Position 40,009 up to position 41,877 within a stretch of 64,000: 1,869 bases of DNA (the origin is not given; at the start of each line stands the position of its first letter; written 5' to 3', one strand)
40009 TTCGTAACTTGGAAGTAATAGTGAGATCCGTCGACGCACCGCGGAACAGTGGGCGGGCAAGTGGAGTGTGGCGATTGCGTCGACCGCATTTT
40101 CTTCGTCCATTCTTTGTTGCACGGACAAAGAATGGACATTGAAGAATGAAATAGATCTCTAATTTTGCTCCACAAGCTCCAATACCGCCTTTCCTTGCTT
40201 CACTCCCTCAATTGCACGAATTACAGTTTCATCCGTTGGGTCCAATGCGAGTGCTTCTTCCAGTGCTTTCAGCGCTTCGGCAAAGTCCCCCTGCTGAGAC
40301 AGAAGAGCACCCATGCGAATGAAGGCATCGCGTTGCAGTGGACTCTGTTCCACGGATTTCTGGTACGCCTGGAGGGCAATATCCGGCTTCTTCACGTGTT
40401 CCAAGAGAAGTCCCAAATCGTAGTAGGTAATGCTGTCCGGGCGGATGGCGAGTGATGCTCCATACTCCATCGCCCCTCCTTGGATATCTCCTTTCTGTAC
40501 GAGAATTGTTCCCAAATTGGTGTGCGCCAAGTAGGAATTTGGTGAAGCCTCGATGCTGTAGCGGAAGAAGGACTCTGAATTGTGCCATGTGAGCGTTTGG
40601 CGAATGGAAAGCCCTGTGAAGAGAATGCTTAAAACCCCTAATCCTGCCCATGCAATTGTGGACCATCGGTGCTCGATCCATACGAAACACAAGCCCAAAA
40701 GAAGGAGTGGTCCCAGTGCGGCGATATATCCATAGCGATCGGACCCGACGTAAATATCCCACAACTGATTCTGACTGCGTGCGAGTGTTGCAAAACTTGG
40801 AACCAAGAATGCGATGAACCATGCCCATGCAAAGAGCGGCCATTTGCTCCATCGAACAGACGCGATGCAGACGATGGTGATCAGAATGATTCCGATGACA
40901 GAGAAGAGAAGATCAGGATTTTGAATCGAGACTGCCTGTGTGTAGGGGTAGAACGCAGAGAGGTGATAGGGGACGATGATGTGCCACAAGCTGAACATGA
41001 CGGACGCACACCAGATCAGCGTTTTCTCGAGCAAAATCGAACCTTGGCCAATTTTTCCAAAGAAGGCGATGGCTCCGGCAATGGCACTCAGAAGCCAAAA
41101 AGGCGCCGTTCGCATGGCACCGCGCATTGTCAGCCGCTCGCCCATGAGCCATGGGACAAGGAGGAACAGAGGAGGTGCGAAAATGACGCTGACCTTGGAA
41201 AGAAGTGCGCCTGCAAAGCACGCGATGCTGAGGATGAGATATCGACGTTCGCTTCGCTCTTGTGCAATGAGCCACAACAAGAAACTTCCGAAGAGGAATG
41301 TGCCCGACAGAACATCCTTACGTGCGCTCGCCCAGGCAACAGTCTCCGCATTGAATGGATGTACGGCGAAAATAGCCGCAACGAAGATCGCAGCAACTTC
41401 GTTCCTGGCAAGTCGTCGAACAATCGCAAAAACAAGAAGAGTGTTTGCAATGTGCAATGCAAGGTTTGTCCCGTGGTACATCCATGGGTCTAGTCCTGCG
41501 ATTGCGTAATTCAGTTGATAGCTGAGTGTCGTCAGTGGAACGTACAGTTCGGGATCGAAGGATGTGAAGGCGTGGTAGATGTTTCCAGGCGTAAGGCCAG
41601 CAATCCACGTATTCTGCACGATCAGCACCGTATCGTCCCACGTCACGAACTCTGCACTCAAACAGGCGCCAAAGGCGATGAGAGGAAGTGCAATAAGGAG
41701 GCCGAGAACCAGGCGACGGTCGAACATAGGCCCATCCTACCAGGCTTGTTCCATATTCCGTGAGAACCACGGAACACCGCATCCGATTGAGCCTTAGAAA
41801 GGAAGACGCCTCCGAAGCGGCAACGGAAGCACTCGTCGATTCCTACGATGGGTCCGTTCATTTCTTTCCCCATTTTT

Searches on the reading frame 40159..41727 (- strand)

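Call 68: search_protein_families(library=pfam, proteins=[window:40159-41727:-], max_evalue=0.00001)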
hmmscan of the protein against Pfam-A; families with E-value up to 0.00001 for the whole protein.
window:40159-41727:- (522 aa): 10 families
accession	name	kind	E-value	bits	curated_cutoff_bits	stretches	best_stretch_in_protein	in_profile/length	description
PF00515.34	TPR_1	-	2.3e-15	56.1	27.8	1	467-499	2-34/34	Tetratricopeptide repeat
PF07719.23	TPR_2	-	1.2e-13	50.5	27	1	468-499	3-34/34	Tetratricopeptide repeat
PF13431.12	TPR_17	-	9.2e-11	41.6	24.4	0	388-415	2-29/34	Tetratricopeptide repeat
PF13428.12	TPR_14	-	1.7e-09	37.8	23.5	0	467-503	2-38/44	Tetratricopeptide repeat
PF13181.12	TPR_8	-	3.6e-09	36.5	25.7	0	468-498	3-33/34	Tetratricopeptide repeat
PF13432.12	TPR_16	-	9.9e-09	35.9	32.7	0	436-499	1-64/65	Tetratricopeptide repeat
PF13424.12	TPR_12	-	1.1e-08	35.6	30.1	1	434-496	5-75/77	Tetratricopeptide repeat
PF13414.12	TPR_11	-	4e-08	33.2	26.8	0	477-500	5-28/42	TPR repeat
PF14559.12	TPR_19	-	5.2e-07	30.3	25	0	447-501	6-60/68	Tetratricopeptide repeat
PF13371.12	TPR_9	-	1.4e-06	28.6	35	0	473-502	36-65/73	Tetratricopeptide repeat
